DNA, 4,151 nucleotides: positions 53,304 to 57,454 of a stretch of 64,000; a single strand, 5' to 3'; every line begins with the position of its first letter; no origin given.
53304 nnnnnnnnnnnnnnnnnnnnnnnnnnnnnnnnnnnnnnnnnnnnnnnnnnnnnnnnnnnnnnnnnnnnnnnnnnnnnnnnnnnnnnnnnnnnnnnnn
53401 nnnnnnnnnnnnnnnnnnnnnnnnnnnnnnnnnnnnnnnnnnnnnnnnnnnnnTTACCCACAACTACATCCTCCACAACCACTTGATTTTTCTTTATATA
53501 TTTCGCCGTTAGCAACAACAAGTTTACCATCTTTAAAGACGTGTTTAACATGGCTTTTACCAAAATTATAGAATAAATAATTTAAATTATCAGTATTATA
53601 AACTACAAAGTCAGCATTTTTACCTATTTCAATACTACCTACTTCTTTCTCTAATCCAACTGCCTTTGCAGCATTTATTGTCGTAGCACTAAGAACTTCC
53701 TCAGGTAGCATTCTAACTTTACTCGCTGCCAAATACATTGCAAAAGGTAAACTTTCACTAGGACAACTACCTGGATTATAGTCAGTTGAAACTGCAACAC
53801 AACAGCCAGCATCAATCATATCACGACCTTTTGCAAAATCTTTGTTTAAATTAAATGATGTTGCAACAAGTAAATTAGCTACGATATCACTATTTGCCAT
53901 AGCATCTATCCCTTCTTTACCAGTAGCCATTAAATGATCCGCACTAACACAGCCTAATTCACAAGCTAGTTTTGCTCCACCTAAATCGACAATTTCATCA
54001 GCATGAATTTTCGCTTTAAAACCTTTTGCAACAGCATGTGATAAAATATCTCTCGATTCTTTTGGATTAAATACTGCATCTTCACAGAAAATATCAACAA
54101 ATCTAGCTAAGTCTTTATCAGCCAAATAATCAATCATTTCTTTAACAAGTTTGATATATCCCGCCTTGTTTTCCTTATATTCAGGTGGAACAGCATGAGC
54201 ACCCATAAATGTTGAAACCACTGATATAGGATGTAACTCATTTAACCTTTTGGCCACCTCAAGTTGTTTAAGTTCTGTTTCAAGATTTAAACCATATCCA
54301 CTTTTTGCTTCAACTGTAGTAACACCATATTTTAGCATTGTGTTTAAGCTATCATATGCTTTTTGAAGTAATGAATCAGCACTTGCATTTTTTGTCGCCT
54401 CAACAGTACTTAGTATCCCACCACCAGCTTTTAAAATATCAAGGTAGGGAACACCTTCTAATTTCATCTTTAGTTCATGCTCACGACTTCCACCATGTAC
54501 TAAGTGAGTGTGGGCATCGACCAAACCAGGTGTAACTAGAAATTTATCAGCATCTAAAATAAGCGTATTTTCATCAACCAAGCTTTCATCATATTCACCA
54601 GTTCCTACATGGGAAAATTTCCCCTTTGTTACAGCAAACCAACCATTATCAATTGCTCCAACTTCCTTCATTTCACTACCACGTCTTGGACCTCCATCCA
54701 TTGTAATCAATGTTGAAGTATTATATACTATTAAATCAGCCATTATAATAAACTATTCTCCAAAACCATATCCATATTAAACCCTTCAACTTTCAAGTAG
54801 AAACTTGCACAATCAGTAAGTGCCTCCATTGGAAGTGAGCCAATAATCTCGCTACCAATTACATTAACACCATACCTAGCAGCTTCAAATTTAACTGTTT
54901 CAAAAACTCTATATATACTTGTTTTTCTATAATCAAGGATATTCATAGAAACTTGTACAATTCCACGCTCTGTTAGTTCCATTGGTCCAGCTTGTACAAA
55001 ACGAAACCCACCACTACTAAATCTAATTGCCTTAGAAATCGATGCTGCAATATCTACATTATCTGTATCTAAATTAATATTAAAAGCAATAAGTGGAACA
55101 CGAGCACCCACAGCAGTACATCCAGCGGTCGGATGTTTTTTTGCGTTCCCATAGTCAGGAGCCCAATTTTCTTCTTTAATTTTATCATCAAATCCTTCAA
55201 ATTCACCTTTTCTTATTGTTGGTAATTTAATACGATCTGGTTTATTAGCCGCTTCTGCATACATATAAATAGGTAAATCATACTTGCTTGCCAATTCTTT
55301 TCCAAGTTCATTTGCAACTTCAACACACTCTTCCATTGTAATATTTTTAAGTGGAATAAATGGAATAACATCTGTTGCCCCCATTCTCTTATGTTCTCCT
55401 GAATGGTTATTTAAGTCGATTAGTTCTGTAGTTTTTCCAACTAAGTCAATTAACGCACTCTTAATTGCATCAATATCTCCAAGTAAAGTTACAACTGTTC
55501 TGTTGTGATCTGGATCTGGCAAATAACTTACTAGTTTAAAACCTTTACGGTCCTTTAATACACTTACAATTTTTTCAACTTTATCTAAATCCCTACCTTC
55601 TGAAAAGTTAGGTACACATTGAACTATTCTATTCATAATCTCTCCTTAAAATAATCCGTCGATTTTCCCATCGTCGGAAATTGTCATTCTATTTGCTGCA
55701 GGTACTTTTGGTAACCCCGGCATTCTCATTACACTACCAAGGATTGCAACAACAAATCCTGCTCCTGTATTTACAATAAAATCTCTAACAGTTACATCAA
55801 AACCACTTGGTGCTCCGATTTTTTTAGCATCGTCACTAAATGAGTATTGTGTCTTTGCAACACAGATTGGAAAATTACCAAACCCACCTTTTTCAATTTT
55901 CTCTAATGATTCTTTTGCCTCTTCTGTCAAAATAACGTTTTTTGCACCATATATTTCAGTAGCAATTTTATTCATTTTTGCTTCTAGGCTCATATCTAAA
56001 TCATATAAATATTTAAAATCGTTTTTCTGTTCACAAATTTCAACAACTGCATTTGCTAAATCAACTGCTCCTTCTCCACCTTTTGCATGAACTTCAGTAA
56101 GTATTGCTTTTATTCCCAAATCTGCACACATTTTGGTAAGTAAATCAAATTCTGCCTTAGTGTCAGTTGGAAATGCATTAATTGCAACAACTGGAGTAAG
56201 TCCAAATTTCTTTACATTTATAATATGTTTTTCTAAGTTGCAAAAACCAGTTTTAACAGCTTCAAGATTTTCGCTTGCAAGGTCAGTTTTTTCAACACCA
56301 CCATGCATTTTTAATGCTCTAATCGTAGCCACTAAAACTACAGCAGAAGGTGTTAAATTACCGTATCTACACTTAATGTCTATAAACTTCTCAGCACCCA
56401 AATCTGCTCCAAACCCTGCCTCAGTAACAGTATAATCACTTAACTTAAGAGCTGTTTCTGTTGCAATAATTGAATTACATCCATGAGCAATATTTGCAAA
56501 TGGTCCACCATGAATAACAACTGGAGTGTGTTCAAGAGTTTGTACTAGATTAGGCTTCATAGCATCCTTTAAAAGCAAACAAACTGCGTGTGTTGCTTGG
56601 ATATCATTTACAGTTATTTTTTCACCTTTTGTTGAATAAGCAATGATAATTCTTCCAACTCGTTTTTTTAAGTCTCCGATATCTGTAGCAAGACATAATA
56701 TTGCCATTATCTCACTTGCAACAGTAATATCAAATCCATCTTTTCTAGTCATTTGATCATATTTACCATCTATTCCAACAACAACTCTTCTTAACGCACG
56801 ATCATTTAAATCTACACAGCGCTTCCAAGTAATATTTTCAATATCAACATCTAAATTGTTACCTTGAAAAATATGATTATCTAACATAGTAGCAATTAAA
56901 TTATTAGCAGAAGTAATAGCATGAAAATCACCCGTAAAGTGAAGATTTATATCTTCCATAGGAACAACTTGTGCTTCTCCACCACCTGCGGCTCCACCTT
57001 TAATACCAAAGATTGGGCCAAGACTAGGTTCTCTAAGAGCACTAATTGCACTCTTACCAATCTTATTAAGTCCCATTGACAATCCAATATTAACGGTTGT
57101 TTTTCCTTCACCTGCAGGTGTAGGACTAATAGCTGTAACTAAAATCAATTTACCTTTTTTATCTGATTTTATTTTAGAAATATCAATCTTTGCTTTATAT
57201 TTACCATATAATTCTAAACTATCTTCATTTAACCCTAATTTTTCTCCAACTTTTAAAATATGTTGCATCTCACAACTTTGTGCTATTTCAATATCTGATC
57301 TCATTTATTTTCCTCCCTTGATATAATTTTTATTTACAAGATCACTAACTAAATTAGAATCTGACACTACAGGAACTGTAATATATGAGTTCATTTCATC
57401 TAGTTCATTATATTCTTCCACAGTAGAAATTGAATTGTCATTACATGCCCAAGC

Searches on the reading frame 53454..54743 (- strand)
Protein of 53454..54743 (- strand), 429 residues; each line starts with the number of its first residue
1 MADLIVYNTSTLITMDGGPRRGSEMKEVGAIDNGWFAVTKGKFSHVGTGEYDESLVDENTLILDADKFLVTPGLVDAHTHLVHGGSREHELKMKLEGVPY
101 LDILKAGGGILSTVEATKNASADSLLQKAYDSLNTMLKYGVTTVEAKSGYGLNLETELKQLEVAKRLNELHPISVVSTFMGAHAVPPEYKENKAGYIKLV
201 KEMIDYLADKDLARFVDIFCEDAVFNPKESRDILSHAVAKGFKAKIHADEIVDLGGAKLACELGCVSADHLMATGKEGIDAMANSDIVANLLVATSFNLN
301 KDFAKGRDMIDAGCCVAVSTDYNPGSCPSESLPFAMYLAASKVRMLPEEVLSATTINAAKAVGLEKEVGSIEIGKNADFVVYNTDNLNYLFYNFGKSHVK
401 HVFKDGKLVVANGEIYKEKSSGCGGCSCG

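Call 17: search_protein_families(library=pfam, proteins=[window:53454-54743:-], max_evalue=0.0001)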
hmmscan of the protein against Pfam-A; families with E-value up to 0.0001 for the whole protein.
window:53454-54743:- (429 aa): 2 families
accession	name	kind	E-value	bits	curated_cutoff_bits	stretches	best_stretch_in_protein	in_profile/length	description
PF01979.26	Amidohydro_1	-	3e-25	89.7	25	1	69-409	1-345/345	Amidohydrolase family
PF07969.17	Amidohydro_3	-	2.5e-18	67.3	29.7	1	131-409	163-471/472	Amidohydrolase family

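Call 75: search_protein_families(library=ncbifam, proteins=[window:53454-54743:-], max_evalue=1e-10)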
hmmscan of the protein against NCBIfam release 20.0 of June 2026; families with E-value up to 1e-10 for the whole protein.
window:53454-54743:- (429 aa): 11 families
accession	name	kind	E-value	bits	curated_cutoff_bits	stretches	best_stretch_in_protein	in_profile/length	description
TIGR01224.1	hutI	equivalog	1.5e-130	435.4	298.15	1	33-407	3-376/377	imidazolonepropionase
NF011990.0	PRK15446.2-6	subfamily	1.8e-14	53.3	233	1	305-411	291-384/390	alpha-D-ribose 1-methylphosphonate 5-triphosphate diphosphatase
NF006056.0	PRK08204.1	subfamily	2.3e-14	53.1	391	0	339-389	336-386/449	hypothetical protein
NF006689.0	PRK09237.1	equivalog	5.4e-13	48.2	371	0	303-418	255-372/383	amidohydrolase/deacetylase family metallohydrolase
NF006549.0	PRK09045.1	equivalog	1.1e-12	47.3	540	0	347-417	343-422/444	TRZ/ATZ family hydrolase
NF006055.0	PRK08203.1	equivalog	3.8e-12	45.5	532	0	270-389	273-397/455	8-oxoguanine deaminase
NF005557.0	PRK07228.1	equivalog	7.6e-12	44.7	522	0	303-414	288-417/445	5'-deoxyadenosine deaminase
NF005211.0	PRK06687.1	equivalog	3e-11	42.7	703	0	348-415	337-414/419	TRZ/ATZ family protein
TIGR03178.1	allantoinase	equivalog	5.1e-11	42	357.85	0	335-386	337-387/441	allantoinase AllB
NF006679.0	PRK09228.1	subfamily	5.7e-11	41.8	351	0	341-386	344-389/433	guanine deaminase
TIGR02318.1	phosphono_phnM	equivalog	6.1e-11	41.8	390.55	0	63-387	39-361/376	phosphonate metabolism protein PhnM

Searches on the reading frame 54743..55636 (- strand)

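Call 17: search_protein_families(library=pfam, proteins=[window:54743-55636:-], max_evalue=0.0001)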
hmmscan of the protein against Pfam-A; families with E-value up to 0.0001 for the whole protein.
window:54743-55636:- (297 aa): 2 families
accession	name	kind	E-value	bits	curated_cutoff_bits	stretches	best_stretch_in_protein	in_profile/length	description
PF07837.17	FTCD_N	-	3.7e-69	232.4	27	1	4-179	1-176/176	Formiminotransferase domain, N-terminal subdomain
PF02971.19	FTCD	-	8.4e-23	81.3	24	1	182-284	2-110/145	Formiminotransferase domain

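Call 75: search_protein_families(library=ncbifam, proteins=[window:54743-55636:-], max_evalue=1e-10)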
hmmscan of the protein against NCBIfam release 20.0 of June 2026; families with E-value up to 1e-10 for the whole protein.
window:54743-55636:- (297 aa): 1 family
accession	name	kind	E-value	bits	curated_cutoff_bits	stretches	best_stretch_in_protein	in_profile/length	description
TIGR02024.1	FtcD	equivalog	5.8e-125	416.2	221.25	1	1-296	1-296/298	glutamate formimidoyltransferase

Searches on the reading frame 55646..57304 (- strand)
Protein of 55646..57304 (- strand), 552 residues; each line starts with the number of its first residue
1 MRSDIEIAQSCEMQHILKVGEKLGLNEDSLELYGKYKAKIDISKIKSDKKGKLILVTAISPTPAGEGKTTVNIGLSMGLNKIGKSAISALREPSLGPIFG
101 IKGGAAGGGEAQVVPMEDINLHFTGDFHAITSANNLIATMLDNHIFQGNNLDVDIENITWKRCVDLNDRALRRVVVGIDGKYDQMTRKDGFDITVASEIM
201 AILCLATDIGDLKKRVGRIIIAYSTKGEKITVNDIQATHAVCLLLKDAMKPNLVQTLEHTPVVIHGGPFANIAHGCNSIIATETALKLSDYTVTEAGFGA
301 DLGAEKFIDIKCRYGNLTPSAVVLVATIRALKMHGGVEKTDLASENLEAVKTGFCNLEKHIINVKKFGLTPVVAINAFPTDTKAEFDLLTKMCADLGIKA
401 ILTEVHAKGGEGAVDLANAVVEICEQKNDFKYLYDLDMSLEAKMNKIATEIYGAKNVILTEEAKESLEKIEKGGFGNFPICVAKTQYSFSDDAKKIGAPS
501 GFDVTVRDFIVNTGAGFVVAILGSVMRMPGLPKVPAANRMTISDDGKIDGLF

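Call 17: search_protein_families(library=pfam, proteins=[window:55646-57304:-], max_evalue=0.0001)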
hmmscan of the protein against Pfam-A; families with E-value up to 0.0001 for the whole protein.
window:55646-57304:- (552 aa): 1 family
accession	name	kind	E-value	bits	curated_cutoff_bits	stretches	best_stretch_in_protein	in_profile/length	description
PF01268.25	FTHFS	-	1.3e-263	875.7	27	1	3-552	2-556/556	Formate--tetrahydrofolate ligase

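Call 75: search_protein_families(library=ncbifam, proteins=[window:55646-57304:-], max_evalue=1e-10)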
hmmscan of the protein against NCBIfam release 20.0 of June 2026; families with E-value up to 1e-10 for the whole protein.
window:55646-57304:- (552 aa): 3 families
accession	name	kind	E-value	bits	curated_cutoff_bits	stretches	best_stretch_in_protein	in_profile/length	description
NF010030.0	PRK13505.1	equivalog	4.8e-268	890.1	652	1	1-552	2-557/557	formate--tetrahydrofolate ligase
NF010031.0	PRK13506.1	equivalog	5.2e-200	665.6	800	1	1-551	1-577/578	formate--tetrahydrofolate ligase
NF010032.0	PRK13507.1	equivalog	2.5e-166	554.2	938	1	3-552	9-587/587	formate--tetrahydrofolate ligase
